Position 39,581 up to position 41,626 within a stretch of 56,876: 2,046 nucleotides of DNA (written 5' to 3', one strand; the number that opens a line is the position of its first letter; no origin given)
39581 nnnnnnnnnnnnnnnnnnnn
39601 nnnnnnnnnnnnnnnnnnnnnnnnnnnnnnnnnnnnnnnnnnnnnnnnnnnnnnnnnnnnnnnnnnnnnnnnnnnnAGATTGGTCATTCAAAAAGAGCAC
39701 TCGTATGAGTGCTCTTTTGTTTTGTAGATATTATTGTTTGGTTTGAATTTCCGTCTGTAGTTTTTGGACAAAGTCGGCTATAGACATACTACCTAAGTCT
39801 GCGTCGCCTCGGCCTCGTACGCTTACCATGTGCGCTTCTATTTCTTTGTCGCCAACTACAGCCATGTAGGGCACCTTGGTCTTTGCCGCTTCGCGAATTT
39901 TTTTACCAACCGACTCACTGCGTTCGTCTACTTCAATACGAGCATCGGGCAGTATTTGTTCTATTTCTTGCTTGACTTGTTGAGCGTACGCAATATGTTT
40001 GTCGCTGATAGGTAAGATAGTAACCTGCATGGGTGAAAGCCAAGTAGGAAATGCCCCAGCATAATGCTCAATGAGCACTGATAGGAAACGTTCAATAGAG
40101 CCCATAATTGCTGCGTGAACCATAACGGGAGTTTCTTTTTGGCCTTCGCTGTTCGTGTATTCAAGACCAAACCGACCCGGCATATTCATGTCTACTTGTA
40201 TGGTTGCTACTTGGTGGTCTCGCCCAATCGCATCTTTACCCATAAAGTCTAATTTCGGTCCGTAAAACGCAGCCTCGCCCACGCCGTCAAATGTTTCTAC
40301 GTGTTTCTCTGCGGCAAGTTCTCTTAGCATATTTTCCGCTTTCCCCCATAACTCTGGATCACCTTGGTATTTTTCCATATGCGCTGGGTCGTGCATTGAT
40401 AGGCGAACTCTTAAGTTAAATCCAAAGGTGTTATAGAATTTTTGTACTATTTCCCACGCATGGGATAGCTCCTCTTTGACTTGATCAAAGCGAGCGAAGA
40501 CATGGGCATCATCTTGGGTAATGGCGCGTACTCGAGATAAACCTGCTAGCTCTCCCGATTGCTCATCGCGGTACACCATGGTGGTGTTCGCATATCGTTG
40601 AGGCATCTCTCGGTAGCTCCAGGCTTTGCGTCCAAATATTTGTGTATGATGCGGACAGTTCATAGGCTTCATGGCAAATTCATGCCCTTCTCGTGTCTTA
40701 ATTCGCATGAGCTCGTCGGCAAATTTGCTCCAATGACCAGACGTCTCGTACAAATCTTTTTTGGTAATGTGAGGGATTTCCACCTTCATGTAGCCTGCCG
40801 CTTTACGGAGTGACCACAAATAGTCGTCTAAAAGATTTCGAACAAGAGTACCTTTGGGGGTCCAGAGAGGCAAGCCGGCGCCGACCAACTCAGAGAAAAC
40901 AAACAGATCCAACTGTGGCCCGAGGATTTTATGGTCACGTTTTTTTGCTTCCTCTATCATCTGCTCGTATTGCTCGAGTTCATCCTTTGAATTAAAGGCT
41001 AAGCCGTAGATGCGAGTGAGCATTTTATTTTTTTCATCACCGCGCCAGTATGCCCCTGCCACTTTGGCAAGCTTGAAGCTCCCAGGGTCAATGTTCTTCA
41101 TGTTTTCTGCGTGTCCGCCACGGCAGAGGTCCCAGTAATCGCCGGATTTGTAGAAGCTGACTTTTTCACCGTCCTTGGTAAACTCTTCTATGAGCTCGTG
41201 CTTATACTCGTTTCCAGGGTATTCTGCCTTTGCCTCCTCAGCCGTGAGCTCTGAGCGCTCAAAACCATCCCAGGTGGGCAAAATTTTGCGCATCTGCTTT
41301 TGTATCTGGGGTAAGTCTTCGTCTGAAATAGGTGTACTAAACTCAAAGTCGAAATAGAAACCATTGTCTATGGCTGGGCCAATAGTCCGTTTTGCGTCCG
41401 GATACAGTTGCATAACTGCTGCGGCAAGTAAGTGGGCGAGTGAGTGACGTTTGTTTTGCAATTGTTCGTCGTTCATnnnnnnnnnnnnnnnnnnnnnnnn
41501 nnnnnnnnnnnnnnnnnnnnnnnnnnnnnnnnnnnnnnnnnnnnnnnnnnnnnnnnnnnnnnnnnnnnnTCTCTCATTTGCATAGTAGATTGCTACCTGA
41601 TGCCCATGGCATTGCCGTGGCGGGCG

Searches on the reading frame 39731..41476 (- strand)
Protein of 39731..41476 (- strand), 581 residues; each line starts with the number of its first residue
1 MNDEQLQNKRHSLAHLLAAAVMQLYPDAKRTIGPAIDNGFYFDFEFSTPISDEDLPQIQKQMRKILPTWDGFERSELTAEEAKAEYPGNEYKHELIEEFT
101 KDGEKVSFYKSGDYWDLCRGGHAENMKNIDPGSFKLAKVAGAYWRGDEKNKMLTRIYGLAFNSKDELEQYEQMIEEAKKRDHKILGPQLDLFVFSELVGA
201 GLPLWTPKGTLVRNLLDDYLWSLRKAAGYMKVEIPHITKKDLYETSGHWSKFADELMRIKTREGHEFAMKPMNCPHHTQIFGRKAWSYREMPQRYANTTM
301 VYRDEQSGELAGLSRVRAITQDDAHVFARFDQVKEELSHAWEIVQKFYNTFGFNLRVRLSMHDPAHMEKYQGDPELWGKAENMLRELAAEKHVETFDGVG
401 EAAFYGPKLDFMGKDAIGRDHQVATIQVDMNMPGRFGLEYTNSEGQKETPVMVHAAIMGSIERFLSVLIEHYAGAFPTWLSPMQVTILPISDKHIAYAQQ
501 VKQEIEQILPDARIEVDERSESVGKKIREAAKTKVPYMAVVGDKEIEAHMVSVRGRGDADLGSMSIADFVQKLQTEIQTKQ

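Call 12: search_protein_families(library=pfam, proteins=[window:39731-41476:-])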
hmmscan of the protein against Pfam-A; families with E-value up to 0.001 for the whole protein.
window:39731-41476:- (581 aa): 3 families
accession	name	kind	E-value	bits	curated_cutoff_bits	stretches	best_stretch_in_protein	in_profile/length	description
PF00587.30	tRNA-synt_2b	-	7.6e-43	147.1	29.3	1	259-472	3-179/179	tRNA synthetase class II core domain (G, H, P, S and T)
PF03129.25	HGTP_anticodon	-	1.3e-19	70.6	21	1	484-575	1-93/94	Anticodon binding domain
PF07973.19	tRNA_SAD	-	1.2e-10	41.6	24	1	106-157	1-44/44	Threonyl and Alanyl tRNA synthetase second additional domain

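Call 13: find_related_loci(query=window:39731-41476:-, collection=genome_contigs, flank=6000)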
Query window:39731-41476:- (581 aa) in genome_contigs; peptide patterns used: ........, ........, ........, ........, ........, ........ (x = any residue, [..] = any of these).
598 stretches matched a pattern (row limit reached: there are more); 579 encode a relative of the query (tblastn E <= 1e-3); the best 80 are kept; 80 distinct loci.
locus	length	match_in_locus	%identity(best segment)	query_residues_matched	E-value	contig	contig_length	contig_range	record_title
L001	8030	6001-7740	79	1-580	0e+0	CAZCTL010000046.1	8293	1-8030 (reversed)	MAG TPA_asm: uncultured Candidatus Saccharibacteria bacterium isolate binchicken_co105_148 genome assembly, contig: NODE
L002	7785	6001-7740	79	1-580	0e+0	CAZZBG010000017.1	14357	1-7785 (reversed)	MAG TPA_asm: uncultured Candidatus Saccharibacteria bacterium isolate SRP278252_co1_100 genome assembly, contig: NODE_73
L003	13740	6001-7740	79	1-580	0e+0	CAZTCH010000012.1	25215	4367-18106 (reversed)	MAG TPA_asm: uncultured Candidatus Saccharibacteria bacterium isolate SRP286056_co1_73 genome assembly, contig: NODE_222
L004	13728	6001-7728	68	4-581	0e+0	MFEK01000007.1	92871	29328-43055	MAG: Candidatus Doudnabacteria bacterium RIFCSPHIGHO2_01_FULL_46_14 rifcsphigho2_01_scaffold_295, whole genome shotgun s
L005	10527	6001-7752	67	1-581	0e+0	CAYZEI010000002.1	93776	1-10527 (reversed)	MAG TPA_asm: uncultured Candidatus Saccharibacteria bacterium isolate SRP278252_co1_767 genome assembly, contig: NODE_24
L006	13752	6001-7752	66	1-581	0e+0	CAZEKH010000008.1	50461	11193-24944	MAG TPA_asm: uncultured Candidatus Saccharibacteria bacterium isolate SRP292972_co3_39 genome assembly, contig: NODE_531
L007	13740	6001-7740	67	1-580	0e+0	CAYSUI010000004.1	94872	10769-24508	MAG TPA_asm: uncultured Candidatus Saccharibacteria bacterium isolate SRP298887_co1_137 genome assembly, contig: NODE_92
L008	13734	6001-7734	67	1-578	0e+0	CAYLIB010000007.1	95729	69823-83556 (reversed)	MAG TPA_asm: uncultured Candidatus Saccharibacteria bacterium isolate SRP278252_co2_789 genome assembly, contig: NODE_31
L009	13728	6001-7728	67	4-581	0e+0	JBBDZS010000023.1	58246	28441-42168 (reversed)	MAG: Candidatus Paceibacterota bacterium isolate LejiaD_44_21 Lejia_D_956_length_58246_cov_12, whole genome shotgun sequ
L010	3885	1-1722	67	10-581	0e+0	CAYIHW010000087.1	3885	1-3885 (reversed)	MAG TPA_asm: uncultured Candidatus Saccharibacteria bacterium isolate ERP119705_co23_139 genome assembly, contig: NODE_2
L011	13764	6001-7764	65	2-581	0e+0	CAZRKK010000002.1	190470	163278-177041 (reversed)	MAG TPA_asm: uncultured Candidatus Saccharibacteria bacterium isolate SRP170004_co1_269 genome assembly, contig: NODE_65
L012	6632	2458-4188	66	4-581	0e+0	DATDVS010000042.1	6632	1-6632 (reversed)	MAG TPA_asm: Candidatus Paceibacterota bacterium isolate SMAG_U8090 k141_1976525, whole genome shotgun sequence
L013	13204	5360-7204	63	6-580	0e+0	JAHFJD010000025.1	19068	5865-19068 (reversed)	MAG: Candidatus Doudnabacteria bacterium isolate nzgw378 NODE_2111_length_19069_cov_4.047921, whole genome shotgun seque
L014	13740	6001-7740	65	3-580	0e+0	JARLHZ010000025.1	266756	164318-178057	MAG: Candidatus Doudnabacteria bacterium isolate MAG_CO250 MetaCoAG_Bin_250_Oxic_k141_1086135, whole genome shotgun sequ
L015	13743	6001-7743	64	2-580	0e+0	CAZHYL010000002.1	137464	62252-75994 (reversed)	MAG TPA_asm: uncultured Candidatus Saccharibacteria bacterium isolate binchicken_co347_150 genome assembly, contig: NODE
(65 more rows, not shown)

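Call 18: find_encoding_contigs(protein=window:39731-41476:-, flank=10000, max_places=10)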
Protein window:39731-41476:- (581 aa): no gene with exactly this product is on record in the collection.

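Call 30: find_homologous_proteins(query=window:39731-41476:-, max_evalue=1e-150)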
Query window:39731-41476:- (581 aa): 7966 proteins with E <= 1e-150 among 8000 candidates; the best 120 are listed.
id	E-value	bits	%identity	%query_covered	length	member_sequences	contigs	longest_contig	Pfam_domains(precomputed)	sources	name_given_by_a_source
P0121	0.0e+0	1256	93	100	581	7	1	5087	PF03129.26,PF00587.31,PF07973.20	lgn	-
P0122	0.0e+0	1195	88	99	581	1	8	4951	PF03129.26,PF00587.31,PF07973.20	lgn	-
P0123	0.0e+0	1194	88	99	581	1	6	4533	PF03129.26,PF00587.31,PF07973.20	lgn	-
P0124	0.0e+0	1193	87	100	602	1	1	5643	PF03129.26,PF00587.31,PF07973.20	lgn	-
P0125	0.0e+0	1188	87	100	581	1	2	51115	PF03129.26,PF00587.31,PF07973.20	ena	-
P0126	0.0e+0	1173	87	99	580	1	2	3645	PF03129.26,PF00587.31,PF07973.20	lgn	-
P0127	0.0e+0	1140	83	100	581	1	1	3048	PF03129.26,PF00587.31,PF07973.20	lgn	-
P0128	0.0e+0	1104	81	100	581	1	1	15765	PF03129.26,PF00587.31,PF07973.20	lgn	-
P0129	0.0e+0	1102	81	100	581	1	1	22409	PF03129.26,PF00587.31,PF07973.20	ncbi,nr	ncbi:MAG: threonine--tRNA ligase [Candidatus Doudnabacteria bacterium]|nr:threonine--tRNA ligase [Ca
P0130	0.0e+0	1101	81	100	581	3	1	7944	PF03129.26,PF00587.31,PF07973.20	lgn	-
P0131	0.0e+0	1088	80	100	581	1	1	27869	PF03129.26,PF00587.31,PF07973.20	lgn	-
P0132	0.0e+0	1079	79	100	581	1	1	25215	PF03129.26,PF00587.31,PF07973.20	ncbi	-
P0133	0.0e+0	1019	75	100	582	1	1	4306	PF03129.26,PF00587.31,PF07973.20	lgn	-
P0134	7.0e-287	971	72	100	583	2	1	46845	PF03129.26,PF00587.31,PF07973.20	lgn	-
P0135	3.1e-286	969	72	100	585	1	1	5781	PF03129.26,PF00587.31,PF07973.20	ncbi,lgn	-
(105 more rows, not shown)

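Call 31: find_encoding_contigs(protein=P0121, flank=6000, max_places=6)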
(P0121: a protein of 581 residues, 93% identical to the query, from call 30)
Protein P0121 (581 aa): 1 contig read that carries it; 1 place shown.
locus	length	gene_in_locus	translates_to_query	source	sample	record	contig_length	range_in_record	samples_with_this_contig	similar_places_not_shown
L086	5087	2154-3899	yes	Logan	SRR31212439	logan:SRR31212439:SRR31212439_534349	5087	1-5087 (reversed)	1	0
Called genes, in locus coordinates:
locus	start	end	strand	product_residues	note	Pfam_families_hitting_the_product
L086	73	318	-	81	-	-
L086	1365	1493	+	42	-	-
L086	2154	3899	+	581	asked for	PF07973:tRNA_SAD, PF00587:tRNA-synt_2b, PF03129:HGTP_anticodon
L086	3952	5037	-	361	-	-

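Call 32: find_encoding_contigs(protein=P0122, flank=6000, max_places=8)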
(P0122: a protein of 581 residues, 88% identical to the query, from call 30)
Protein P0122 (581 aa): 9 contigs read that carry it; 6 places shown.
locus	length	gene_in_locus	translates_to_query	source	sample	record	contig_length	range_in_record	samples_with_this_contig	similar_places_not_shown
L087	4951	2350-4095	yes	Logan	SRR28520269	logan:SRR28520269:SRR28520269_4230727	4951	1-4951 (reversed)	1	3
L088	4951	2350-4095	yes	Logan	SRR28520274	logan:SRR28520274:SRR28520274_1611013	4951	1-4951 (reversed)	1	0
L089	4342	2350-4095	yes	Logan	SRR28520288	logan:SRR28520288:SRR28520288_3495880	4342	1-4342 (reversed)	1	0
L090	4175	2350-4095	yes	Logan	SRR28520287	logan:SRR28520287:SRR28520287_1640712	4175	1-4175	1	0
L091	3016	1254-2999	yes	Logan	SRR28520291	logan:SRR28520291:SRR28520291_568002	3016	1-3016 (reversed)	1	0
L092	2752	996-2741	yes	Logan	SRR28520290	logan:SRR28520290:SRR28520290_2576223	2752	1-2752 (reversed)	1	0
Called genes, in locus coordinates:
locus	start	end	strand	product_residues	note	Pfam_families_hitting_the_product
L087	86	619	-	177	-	PF20803:PaaX_M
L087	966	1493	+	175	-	-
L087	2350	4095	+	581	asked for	PF07973:tRNA_SAD, PF00587:tRNA-synt_2b, PF03129:HGTP_anticodon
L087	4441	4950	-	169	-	?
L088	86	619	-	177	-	PF20803:PaaX_M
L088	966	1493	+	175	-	-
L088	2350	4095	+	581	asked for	PF07973:tRNA_SAD, PF00587:tRNA-synt_2b, PF03129:HGTP_anticodon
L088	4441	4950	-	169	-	?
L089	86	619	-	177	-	PF20803:PaaX_M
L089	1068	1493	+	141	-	-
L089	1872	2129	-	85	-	-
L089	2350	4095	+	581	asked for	PF07973:tRNA_SAD, PF00587:tRNA-synt_2b, PF03129:HGTP_anticodon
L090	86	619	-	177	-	PF20803:PaaX_M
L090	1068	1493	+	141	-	-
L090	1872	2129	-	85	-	-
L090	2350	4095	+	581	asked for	PF07973:tRNA_SAD, PF00587:tRNA-synt_2b, PF03129:HGTP_anticodon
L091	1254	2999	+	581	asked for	PF07973:tRNA_SAD, PF00587:tRNA-synt_2b, PF03129:HGTP_anticodon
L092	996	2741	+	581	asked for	PF07973:tRNA_SAD, PF00587:tRNA-synt_2b, PF03129:HGTP_anticodon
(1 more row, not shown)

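Call 46: list_cluster_members(proteins=[P0121, P0001])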
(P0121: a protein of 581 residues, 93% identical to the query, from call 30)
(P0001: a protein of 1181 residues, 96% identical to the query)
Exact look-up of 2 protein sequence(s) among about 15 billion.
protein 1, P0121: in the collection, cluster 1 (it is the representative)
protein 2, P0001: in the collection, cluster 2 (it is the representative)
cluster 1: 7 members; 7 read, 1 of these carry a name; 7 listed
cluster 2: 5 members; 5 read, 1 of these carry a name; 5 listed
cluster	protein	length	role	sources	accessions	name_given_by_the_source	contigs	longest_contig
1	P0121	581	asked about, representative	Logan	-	-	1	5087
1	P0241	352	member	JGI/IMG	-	threonyl-tRNA synthetase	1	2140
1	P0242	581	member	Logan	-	-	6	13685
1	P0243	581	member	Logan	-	-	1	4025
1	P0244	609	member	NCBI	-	-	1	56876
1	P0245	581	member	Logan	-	-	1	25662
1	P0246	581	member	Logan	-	-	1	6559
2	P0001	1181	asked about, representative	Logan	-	-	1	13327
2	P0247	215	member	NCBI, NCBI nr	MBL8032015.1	MAG: PHP domain-containing protein, partial [Candidatus Doudnabacteria bacterium] | PHP domain-containing protein [Candidatus Doudnabacteria bacterium]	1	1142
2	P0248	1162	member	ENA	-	-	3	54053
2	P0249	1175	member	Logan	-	-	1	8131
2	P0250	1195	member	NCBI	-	-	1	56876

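Call 47: find_encoding_contigs(protein=P0248, flank=5000, max_places=4)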
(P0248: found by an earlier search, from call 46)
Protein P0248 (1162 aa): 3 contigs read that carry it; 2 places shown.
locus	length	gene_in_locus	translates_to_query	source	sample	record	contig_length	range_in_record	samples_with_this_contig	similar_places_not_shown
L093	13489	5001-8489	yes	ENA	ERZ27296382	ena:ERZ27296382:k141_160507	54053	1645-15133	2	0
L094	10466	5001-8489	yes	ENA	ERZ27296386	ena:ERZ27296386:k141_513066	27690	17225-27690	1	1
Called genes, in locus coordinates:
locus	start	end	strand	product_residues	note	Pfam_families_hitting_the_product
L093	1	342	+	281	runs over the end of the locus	PF17827:PrmC_N, PF05175:MTS, PF06325:PrmA, PF08241:Methyltransf_11 (faint), PF13649:Methyltransf_25, PF13847:Methyltransf_31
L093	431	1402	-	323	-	PF01522:Polysacc_deac_1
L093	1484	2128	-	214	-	PF01386:Ribosomal_L25p, PF14693:Ribosomal_TL5_C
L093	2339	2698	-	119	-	-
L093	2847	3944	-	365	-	PF01098:FTSW_RODA_SPOVE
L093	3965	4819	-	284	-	-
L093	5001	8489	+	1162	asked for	PF02811:PHP, PF07733:DNA_pol3_alpha, PF17657:DNA_pol3_finger, PF14579:HHH_6, PF01336:tRNA_anti-codon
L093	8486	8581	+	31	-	-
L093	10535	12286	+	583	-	PF07973:tRNA_SAD, PF00587:tRNA-synt_2b, PF03129:HGTP_anticodon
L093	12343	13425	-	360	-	-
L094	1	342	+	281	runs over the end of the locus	PF17827:PrmC_N, PF05175:MTS, PF06325:PrmA, PF08241:Methyltransf_11 (faint), PF13649:Methyltransf_25, PF13847:Methyltransf_31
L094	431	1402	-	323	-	PF01522:Polysacc_deac_1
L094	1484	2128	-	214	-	PF01386:Ribosomal_L25p, PF14693:Ribosomal_TL5_C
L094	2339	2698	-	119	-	-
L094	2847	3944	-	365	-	PF01098:FTSW_RODA_SPOVE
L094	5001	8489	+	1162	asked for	PF02811:PHP, PF07733:DNA_pol3_alpha, PF17657:DNA_pol3_finger, PF14579:HHH_6, PF01336:tRNA_anti-codon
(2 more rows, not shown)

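Call 48: find_encoding_contigs(protein=P0245, flank=5000, max_places=3)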
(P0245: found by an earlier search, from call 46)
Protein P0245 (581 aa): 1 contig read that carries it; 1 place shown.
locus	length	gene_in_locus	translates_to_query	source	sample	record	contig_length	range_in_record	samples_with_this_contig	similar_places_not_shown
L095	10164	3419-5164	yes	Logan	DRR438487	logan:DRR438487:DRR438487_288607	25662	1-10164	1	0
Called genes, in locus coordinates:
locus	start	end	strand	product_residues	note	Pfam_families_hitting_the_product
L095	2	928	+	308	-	?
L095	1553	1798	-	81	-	-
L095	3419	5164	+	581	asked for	PF07973:tRNA_SAD, PF00587:tRNA-synt_2b, PF03129:HGTP_anticodon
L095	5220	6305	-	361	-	-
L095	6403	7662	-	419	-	PF08245:Mur_ligase_M, PF02875:Mur_ligase_C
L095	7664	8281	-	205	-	-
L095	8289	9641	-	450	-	PF02403:Seryl_tRNA_N, PF00587:tRNA-synt_2b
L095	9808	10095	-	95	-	PF01329:Pterin_4a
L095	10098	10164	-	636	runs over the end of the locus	PF01336:tRNA_anti-codon, PF00152:tRNA-synt_2, PF09391:DUF2000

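Call 51: find_encoding_contigs(protein=P0242, flank=4000, max_places=10)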
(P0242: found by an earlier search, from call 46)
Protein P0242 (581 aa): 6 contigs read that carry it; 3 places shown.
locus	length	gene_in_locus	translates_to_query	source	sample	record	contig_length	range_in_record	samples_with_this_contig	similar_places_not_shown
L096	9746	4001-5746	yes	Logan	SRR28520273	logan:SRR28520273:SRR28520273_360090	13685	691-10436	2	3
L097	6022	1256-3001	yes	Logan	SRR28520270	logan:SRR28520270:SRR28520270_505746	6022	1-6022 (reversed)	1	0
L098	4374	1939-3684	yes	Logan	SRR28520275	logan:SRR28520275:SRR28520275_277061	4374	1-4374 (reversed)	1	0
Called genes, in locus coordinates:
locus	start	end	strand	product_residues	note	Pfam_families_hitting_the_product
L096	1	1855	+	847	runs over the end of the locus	?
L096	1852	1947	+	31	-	-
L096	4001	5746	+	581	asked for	PF07973:tRNA_SAD, PF00587:tRNA-synt_2b, PF03129:HGTP_anticodon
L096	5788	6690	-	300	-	-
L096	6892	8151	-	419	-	PF08245:Mur_ligase_M, PF02875:Mur_ligase_C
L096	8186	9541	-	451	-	PF02403:Seryl_tRNA_N, PF00587:tRNA-synt_2b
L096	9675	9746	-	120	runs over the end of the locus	PF00293:NUDIX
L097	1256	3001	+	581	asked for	PF07973:tRNA_SAD, PF00587:tRNA-synt_2b, PF03129:HGTP_anticodon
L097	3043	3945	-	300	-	-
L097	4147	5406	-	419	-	PF08245:Mur_ligase_M, PF02875:Mur_ligase_C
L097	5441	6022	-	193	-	?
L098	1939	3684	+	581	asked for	PF07973:tRNA_SAD, PF00587:tRNA-synt_2b, PF03129:HGTP_anticodon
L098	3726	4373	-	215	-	?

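Call 52: find_encoding_contigs(protein=P0249, flank=4000, max_places=5)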
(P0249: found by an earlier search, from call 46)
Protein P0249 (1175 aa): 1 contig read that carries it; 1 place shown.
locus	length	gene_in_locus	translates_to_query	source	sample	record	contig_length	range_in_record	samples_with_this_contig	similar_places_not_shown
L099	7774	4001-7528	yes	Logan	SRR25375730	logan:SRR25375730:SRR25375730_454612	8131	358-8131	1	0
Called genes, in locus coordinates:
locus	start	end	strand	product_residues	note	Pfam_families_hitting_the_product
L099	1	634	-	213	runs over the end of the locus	PF01386:Ribosomal_L25p, PF14693:Ribosomal_TL5_C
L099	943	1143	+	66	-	-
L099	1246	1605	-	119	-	-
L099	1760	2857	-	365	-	PF01098:FTSW_RODA_SPOVE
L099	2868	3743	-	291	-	-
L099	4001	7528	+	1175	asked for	PF02811:PHP, PF07733:DNA_pol3_alpha, PF17657:DNA_pol3_finger, PF14579:HHH_6, PF01336:tRNA_anti-codon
